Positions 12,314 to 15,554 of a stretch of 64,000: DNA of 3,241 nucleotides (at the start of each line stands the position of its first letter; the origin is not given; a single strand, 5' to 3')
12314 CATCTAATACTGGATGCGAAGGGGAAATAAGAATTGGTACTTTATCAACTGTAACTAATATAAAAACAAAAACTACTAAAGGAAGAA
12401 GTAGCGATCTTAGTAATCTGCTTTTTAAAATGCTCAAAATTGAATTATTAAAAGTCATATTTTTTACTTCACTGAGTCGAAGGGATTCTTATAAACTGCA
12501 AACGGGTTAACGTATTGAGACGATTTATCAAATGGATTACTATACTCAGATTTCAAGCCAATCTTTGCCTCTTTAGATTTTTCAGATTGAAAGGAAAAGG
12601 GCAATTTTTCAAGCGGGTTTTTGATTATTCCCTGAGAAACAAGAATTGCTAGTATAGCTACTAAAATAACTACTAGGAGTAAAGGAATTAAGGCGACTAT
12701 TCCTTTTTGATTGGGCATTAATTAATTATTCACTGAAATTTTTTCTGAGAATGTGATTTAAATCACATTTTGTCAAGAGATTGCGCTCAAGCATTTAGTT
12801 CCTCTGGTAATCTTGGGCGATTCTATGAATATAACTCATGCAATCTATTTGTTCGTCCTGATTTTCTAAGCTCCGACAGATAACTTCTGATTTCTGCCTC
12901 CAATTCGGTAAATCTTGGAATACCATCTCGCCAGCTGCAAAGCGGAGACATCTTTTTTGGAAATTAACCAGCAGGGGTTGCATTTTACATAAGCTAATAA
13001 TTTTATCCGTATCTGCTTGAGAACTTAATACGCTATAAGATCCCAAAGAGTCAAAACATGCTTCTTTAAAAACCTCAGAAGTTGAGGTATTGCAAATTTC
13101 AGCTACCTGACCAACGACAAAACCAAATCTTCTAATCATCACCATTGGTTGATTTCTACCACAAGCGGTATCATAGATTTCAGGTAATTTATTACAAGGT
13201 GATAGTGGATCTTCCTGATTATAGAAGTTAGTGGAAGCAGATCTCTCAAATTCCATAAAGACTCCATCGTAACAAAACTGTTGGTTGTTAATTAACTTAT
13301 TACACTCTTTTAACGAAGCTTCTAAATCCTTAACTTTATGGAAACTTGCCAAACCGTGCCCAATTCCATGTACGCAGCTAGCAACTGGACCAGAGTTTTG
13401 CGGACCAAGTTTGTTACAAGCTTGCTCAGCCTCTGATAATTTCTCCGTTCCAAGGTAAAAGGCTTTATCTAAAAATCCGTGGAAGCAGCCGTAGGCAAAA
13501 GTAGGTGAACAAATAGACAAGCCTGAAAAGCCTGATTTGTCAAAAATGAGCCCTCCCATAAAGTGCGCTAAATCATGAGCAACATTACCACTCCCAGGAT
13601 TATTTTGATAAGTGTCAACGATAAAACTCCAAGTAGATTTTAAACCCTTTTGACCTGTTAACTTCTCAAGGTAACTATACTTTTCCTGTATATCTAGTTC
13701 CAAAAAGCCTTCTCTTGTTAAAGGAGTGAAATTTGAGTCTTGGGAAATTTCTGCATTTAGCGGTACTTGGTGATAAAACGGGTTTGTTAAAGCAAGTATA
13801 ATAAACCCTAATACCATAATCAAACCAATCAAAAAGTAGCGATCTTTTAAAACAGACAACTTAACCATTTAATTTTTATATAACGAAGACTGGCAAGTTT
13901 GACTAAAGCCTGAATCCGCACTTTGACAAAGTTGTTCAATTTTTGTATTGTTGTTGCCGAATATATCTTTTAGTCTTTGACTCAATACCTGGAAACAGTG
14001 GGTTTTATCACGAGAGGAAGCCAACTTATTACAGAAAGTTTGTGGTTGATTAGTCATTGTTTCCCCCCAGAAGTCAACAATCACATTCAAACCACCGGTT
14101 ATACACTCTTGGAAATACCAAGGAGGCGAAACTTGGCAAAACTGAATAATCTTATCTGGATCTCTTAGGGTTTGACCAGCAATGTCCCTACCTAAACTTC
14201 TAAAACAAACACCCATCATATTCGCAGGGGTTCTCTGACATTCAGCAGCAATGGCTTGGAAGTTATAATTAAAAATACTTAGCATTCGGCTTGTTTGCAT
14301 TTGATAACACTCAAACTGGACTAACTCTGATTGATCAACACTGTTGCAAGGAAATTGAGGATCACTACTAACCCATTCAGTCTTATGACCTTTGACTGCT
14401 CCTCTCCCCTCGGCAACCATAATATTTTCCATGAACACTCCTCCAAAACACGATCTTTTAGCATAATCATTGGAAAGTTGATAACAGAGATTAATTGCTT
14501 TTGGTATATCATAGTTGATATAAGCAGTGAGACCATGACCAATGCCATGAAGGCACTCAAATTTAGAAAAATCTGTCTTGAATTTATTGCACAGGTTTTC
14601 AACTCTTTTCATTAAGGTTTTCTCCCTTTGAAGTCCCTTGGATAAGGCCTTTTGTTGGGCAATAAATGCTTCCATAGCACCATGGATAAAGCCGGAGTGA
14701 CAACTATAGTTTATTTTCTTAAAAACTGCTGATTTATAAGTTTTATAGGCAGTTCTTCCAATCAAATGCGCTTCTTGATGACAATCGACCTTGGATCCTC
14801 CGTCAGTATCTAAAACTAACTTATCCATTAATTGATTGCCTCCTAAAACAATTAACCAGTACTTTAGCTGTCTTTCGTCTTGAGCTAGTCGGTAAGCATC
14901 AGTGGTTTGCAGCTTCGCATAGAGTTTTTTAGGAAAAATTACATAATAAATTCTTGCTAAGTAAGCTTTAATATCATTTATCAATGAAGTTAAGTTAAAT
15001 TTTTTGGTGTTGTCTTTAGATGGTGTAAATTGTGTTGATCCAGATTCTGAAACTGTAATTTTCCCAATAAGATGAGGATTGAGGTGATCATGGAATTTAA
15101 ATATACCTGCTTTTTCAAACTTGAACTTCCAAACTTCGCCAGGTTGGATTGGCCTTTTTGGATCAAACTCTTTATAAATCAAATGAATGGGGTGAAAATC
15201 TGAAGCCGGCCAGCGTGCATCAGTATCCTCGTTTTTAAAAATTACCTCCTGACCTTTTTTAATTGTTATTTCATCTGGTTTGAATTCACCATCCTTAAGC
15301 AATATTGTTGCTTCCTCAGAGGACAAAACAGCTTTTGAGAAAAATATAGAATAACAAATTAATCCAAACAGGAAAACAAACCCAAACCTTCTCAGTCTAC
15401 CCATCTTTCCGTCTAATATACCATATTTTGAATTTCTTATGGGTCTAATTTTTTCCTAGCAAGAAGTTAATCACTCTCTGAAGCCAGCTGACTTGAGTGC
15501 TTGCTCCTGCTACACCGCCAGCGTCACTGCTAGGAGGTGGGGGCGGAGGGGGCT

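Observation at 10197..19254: A novel three-gene surface cassette, tandemly duplicated between atpC and tRNA-Tyr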

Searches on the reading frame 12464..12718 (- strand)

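Call 4: search_protein_families(library=pfam, proteins=[window:12464-12718:-], max_evalue=1)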
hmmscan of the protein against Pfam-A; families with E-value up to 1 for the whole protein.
window:12464-12718:- (84 aa): 4 families
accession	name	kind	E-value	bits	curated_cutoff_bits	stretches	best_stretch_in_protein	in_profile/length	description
PF01956.21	EMC3_TMCO1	-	0.021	15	27.1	1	8-41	10-43/169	Integral membrane protein EMC3/TMCO1-like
PF16236.10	DUF4895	-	0.034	14.1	25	1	32-82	44-90/218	Domain of unknown function (DUF4895)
PF14828.11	Amnionless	-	0.16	11.2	30.4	1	6-66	348-407/442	Amnionless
PF11087.14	PRD1_DD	-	0.5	10.5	46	1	10-29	8-27/54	PRD1 phage membrane DNA delivery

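Call 5: search_protein_families(library=ncbifam, proteins=[window:12464-12718:-], max_evalue=1)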
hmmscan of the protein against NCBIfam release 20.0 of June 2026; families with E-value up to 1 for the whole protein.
window:12464-12718:- (84 aa): 0 families

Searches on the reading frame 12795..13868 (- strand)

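Call 4: search_protein_families(library=pfam, proteins=[window:12795-13868:-], max_evalue=1)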
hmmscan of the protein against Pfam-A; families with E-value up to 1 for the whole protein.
window:12795-13868:- (357 aa): 1 family
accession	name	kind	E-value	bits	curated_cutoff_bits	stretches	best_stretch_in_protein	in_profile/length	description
PF12911.12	OppC_N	-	0.14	12.5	23.9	1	7-33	11-37/53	N-terminal TM domain of oligopeptide transport permease C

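Call 5: search_protein_families(library=ncbifam, proteins=[window:12795-13868:-], max_evalue=1)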
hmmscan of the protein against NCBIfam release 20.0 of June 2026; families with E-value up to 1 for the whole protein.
window:12795-13868:- (357 aa): 0 families

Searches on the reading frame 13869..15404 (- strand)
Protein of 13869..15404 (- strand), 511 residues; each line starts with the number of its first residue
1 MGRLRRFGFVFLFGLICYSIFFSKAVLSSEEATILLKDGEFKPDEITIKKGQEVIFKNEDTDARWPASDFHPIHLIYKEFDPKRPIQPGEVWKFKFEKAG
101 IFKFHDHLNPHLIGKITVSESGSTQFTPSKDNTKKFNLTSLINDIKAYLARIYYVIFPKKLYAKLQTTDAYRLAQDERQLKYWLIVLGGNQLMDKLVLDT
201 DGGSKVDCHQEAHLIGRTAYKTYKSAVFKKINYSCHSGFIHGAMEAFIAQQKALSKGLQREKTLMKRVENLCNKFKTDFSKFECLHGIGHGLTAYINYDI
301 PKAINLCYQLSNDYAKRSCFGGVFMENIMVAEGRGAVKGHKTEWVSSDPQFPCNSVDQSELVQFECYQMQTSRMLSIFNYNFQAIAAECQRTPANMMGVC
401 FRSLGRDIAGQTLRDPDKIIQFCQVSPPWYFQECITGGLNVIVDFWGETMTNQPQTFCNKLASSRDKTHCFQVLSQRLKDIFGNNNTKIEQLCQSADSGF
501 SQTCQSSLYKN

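Call 4: search_protein_families(library=pfam, proteins=[window:13869-15404:-], max_evalue=1)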
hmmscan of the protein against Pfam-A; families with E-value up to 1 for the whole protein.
window:13869-15404:- (511 aa): 2 families
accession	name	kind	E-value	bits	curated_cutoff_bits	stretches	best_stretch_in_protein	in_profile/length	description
PF13473.12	Cupredoxin_1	-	7.1e-10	39.3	27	1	14-118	5-104/104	Cupredoxin-like domain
PF07509.16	DUF1523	-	0.18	11.6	23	1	19-66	46-91/176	Protein of unknown function (DUF1523)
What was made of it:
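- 15051..15365 (-): B1a cupredoxin-like domain (residues 14-118). It has no Cys and carries the conserved motifs WPAS[DN]xHP[TS/I]H and FHDH. Pfam PF13473, 7.1e-10 (call 4).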

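Call 5: search_protein_families(library=ncbifam, proteins=[window:13869-15404:-], max_evalue=1)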
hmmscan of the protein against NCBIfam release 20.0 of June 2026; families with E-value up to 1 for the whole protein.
window:13869-15404:- (511 aa): 1 family
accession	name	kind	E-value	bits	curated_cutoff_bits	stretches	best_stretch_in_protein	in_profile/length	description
TIGR02656.1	cyanin_plasto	equivalog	0.1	13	87.85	1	40-118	13-98/99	plastocyanin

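Call 36: find_homologous_proteins(query=window:13869-15404:-)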
Query window:13869-15404:- (511 aa): 407 proteins with E <= 0.001 among 5107 candidates; the best 120 are listed.
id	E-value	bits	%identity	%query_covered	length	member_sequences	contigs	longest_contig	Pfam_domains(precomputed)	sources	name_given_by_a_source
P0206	0.0e+0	1202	100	100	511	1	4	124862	PF13473.13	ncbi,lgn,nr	ncbi:cupredoxin domain-containing protein [Candidatus Daviesbacteria bacterium]|nr:cupredoxin domain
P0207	2.7e-222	757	61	96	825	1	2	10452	PF13473.13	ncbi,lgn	-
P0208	2.5e-219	747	64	95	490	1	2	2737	PF13473.13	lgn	-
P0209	1.0e-208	712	60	96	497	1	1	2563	PF13473.13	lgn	-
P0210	2.0e-208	711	59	98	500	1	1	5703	-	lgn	-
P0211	1.0e-188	646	55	99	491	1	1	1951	PF13473.13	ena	-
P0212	1.4e-184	633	52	99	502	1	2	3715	PF13473.13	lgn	-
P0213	2.8e-178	612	53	98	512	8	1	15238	PF13473.13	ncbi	-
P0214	2.0e-176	606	55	95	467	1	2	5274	PF13473.13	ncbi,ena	-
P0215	1.2e-175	603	55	94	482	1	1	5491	-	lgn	-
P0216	1.7e-174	599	55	92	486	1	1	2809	PF13473.13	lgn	-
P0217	2.6e-174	599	53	96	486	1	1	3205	PF13473.13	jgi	-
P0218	1.5e-170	586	54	92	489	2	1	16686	PF13473.13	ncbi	-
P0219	2.0e-169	583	50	96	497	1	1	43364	PF13473.13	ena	-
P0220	8.5e-167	574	50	98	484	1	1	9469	-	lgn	-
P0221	2.4e-165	569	51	92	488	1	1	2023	PF13473.13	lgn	-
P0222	2.9e-164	566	48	97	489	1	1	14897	PF13473.13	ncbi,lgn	-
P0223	2.7e-163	562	53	90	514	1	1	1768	PF13473.13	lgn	-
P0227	1.2e-155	537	49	93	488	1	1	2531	PF13473.13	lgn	-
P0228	1.6e-154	534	47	97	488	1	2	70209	PF13473.13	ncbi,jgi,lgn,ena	-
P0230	9.1e-153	528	47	98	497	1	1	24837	PF13473.13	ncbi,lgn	-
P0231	5.8e-151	522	46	97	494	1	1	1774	PF13473.13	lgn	-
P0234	8.8e-150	518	45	99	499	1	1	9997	PF13473.13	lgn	-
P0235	1.7e-149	517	45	96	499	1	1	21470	PF13473.13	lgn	-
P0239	1.1e-147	511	48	95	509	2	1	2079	PF13473.13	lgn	-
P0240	1.4e-146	507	45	94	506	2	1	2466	PF13473.13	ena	-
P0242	1.1e-145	504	47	92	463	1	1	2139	PF13473.13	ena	-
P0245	5.6e-144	499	43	100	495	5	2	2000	PF13473.13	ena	-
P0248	4.1e-142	493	46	94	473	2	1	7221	PF13473.13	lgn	-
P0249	1.1e-141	491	45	93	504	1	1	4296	PF13473.13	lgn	-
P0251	1.7e-141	490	44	98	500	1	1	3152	PF13473.13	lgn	-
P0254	3.9e-141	489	44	94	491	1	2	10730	PF13473.13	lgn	-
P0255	8.9e-141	488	45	92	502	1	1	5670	PF13473.13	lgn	-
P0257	1.0e-138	481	43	98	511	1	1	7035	PF13473.13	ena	-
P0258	1.3e-138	481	45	92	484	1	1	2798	PF13473.13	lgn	-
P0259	7.4e-138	479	44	97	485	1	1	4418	PF13473.13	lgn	-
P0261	1.6e-136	474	44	92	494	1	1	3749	PF13473.13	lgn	-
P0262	2.2e-136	474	41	98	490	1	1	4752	PF13473.13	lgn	-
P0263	2.8e-136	473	42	97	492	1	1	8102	PF13473.13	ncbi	-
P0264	5.0e-136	472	44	95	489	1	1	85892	PF13473.13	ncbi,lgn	-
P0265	6.1e-136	472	45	90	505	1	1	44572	PF13473.13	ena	-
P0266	1.1e-135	471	43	94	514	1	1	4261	PF13473.13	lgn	-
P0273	6.0e-135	469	42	96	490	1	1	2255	PF13473.13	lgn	-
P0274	1.2e-134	468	43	96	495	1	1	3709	PF13473.13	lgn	-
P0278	1.1e-133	465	45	93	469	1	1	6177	PF13473.13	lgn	-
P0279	1.4e-133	464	46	92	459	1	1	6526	PF13473.13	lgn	-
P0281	2.8e-133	463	40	97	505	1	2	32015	PF13473.13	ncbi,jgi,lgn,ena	-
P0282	6.0e-133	462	43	98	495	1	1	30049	PF13473.13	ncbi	-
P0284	8.5e-133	462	43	96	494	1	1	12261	PF13473.13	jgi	jgi:hypothetical protein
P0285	4.4e-132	459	41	94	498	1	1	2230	PF13473.13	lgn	-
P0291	5.4e-131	456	44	94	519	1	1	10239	PF13473.13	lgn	-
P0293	1.3e-129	451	40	98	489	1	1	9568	PF13473.13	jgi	jgi:plastocyanin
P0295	2.8e-129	450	41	97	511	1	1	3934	PF13473.13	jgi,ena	-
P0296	3.8e-129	450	42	94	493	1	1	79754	PF13473.13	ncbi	-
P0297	9.1e-129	449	41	94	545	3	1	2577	PF13473.13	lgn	-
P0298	2.7e-128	447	41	97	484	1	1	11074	PF13473.13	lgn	-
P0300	1.3e-127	445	41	97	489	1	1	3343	PF13473.13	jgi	jgi:plastocyanin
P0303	7.3e-127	442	43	94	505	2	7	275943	PF13473.13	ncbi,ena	-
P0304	1.5e-126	441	43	92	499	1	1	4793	PF13473.13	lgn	-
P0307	4.5e-126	440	41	97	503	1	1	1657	PF13473.13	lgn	-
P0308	5.8e-126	439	40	95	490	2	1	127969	PF13473.13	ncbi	-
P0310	2.5e-125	437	41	95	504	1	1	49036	PF13473.13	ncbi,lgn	-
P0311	4.7e-125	436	41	90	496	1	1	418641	-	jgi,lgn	jgi:plastocyanin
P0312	4.9e-125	436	44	88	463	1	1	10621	PF13473.13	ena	-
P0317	4.1e-124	433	43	93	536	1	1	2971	PF13473.13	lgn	-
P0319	5.3e-124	433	41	98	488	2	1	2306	PF13473.13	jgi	jgi:plastocyanin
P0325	5.7e-123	429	43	92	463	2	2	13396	PF13473.13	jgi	jgi:plastocyanin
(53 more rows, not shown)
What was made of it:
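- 13869..15404 (-): B1a: 511-aa exported protein with a cupredoxin-like domain plus a CH domain. One source names a member from Paceibacterota (call 36).
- On Cupredoxin superfamily (Pfam PF13473 Cupredoxin_1): The domain is precomputed in most B1a homologues (call 36).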

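Call 38: find_encoding_contigs(protein=P0311, flank=8000, max_places=1)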
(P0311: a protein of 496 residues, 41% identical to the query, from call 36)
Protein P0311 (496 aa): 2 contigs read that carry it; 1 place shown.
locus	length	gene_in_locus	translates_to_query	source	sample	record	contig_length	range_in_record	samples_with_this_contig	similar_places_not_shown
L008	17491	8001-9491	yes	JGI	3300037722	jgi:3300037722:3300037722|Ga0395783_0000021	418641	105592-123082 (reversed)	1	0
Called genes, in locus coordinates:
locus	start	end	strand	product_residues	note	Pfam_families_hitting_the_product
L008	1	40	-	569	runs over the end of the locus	PF00496:SBP_bac_5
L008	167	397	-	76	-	PF03840:SecG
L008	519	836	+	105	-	PF00166:Cpn10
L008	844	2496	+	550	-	PF00118:Cpn60_TCP1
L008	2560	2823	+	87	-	-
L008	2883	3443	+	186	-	PF04011:LemA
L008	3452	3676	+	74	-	-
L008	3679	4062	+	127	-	-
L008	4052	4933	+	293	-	PF01435:Peptidase_M48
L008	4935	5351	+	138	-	-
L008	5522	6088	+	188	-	PF00702:Hydrolase, PF13419:HAD_2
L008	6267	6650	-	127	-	-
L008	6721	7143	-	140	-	PF08818:DUF1801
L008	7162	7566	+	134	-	PF01641:SelR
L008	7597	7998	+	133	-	PF08570:DUF1761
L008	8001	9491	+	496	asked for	-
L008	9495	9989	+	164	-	PF02643:DUF192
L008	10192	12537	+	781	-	PF03477:ATP-cone, PF17975:RNR_Alpha, PF21995:RNR-II_ins_dom (weak), PF02867:Ribonuc_red_lgC (faint)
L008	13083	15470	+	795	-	PF13424:TPR_12 (faint), PF13371:TPR_9 (faint), PF13428:TPR_14 (faint), PF21033:RMD1-3 (faint), PF13181:TPR_8 (faint), PF23914:TPR_CcmH_CycH, PF13432:TPR_16, PF14559:TPR_19 (weak), +5 more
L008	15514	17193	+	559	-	PF03023:MurJ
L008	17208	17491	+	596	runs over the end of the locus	PF00009:GTP_EFTU, PF03144:GTP_EFTU_D2, PF14492:EFG_III (weak), PF00679:EFG_C, PF06421:LepA_C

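Call 39: find_encoding_contigs(protein=P0303, flank=8000, max_places=1)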
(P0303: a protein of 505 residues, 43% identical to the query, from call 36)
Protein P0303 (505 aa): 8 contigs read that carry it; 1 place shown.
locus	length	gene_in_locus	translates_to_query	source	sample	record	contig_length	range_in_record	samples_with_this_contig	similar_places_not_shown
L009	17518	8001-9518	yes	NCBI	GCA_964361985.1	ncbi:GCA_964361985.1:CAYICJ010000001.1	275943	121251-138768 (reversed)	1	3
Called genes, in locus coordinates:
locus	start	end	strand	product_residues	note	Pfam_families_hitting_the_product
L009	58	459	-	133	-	-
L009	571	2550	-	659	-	PF07728:AAA_5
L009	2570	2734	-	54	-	-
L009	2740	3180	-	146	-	-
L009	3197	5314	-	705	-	PF00092:VWA, PF11775:CobT_C (faint)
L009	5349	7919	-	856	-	-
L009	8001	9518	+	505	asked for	PF13473:Cupredoxin_1 (weak)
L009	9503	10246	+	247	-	PF00483:NTP_transferase, PF01128:IspD (weak), PF12804:NTP_transf_3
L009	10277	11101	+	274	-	PF00535:Glycos_transf_2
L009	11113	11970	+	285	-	PF00300:His_Phos_1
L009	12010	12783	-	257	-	PF00487:FA_desaturase (weak)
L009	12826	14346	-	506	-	PF03193:RsgA_GTPase (faint), PF00005:ABC_tran, PF02463:SMC_N (faint), PF13401:AAA_22 (faint), PF13476:AAA_23 (faint), PF13555:AAA_29 (faint), PF20720:nSTAND3 (faint), PF00005:ABC_tran, +2 more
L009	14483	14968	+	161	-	PF04306:DUF456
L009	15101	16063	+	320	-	PF01018:GTP1_OBG, PF01926:MMR_HSR1, PF02421:FeoB_N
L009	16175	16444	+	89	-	PF22976:RRM_10 (faint), PF28442:DUF8400 (weak), PF00076:RRM_1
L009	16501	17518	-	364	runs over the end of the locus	PF00226:DnaJ, PF01556:DnaJ_C, PF27659:CHP02642 (faint), PF00684:DnaJ_CXXCXGXG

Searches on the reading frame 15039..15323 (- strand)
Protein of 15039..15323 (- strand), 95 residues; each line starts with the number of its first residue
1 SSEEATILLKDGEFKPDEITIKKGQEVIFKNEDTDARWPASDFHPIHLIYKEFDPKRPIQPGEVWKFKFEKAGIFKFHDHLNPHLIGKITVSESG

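Call 58: search_solved_structures(query=window:15039-15323:-, max_evalue=10, show_alignments=4)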
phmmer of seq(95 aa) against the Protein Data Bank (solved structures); distinct sequences matched with E-value up to 10: 26.
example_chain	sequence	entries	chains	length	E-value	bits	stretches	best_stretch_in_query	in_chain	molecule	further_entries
9cck_A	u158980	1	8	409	0.00045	23.9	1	27-91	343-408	Copper-containing nitrite reductase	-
9cpm_A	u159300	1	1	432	0.00094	22.8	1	3-84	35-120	Laccase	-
2xu9_A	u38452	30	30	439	0.00098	22.8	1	3-84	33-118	LACCASE | LACCASE-LIKE PROTEIN | THERMUS THERMOPHILUS MULTICOPPER OXIDASE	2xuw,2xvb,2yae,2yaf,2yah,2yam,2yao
6w2k_A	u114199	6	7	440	0.00099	22.8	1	3-84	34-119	Laccase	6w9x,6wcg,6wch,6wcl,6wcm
6wcn_A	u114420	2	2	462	0.0012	22.5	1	3-84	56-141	Laccase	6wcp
1oow_A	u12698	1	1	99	0.0035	21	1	13-91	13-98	Plastocyanin, chloroplast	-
1ylb_B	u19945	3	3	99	0.0039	20.8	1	13-91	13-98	Plastocyanin, chloroplast | PLASTOCYANIN | Plastocyanin, chloroplastic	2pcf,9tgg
1ag6_A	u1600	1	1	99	0.004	20.8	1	13-91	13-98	PLASTOCYANIN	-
2zwn_A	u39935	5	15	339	0.018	18.7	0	56-83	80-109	two-domain type laccase | Multicopper oxidase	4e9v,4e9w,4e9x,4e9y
5fc9_A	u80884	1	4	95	0.03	18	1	13-92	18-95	Blue (Type 1) copper domain protein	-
1byo_A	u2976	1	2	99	0.039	17.6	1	13-91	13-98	PROTEIN (PLASTOCYANIN)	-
1byp_A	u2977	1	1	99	0.042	17.5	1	13-91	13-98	PROTEIN (PLASTOCYANIN)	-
6yez_P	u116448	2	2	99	0.049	17.3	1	13-91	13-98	Plastocyanin, chloroplastic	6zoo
1teg_A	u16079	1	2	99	0.064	17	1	14-91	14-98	Plastocyanin, chloroplast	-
1tef_A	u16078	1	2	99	0.065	16.9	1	14-91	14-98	Plastocyanin, chloroplast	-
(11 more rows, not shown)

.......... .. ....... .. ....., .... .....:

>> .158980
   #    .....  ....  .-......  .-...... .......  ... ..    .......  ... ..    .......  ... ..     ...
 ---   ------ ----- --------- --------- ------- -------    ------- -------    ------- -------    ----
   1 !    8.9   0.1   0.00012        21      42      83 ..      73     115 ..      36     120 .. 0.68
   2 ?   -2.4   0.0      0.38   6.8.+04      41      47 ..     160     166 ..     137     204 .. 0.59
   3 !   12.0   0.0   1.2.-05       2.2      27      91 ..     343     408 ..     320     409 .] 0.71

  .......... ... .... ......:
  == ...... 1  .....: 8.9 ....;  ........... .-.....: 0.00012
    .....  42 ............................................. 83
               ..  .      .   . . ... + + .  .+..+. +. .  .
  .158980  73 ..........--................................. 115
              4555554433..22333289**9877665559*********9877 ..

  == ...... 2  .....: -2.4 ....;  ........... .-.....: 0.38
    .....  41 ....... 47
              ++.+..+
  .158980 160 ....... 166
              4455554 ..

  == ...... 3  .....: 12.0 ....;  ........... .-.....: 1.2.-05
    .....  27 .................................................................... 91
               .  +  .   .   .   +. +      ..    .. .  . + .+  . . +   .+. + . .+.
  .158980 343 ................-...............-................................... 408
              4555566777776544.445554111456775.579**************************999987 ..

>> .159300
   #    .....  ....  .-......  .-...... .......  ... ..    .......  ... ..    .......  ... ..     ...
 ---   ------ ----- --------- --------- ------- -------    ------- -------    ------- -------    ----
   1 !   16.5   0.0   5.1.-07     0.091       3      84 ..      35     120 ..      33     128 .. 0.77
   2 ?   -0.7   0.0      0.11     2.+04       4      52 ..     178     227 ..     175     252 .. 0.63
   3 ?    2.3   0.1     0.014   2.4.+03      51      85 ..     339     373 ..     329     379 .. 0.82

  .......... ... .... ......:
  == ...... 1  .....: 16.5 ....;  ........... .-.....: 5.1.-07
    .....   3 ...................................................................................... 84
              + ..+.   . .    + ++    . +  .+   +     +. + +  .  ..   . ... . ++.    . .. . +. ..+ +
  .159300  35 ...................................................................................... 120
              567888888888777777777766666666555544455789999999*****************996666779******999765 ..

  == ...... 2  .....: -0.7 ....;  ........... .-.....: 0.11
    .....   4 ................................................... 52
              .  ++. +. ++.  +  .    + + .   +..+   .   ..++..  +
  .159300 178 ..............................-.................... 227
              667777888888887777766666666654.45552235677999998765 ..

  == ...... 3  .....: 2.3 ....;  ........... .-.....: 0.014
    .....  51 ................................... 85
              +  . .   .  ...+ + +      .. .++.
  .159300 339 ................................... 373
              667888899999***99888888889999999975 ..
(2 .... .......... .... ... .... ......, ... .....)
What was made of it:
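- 15051..15365 (-): The FHDH motif aligns to the laccase YHPH motif (call 58).
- On Type-1 (blue) copper proteins such as plastocyanin and azurin: Where the alignment to spinach plastocyanin (call 58) and its recalled Cys-x-x-His-x4-Met loop put those ligands, the domain reads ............
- Closest known: Domain 1 of multicopper oxidases. Same: The FHDH motif aligns to the laccase YHPH motif, and the second His of the HP[T/I]H motif aligns to the second His of the HWHG motif (call 58).
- Its His motifs partly line up with the His-x-His motifs of laccase domain 1 (call 58).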
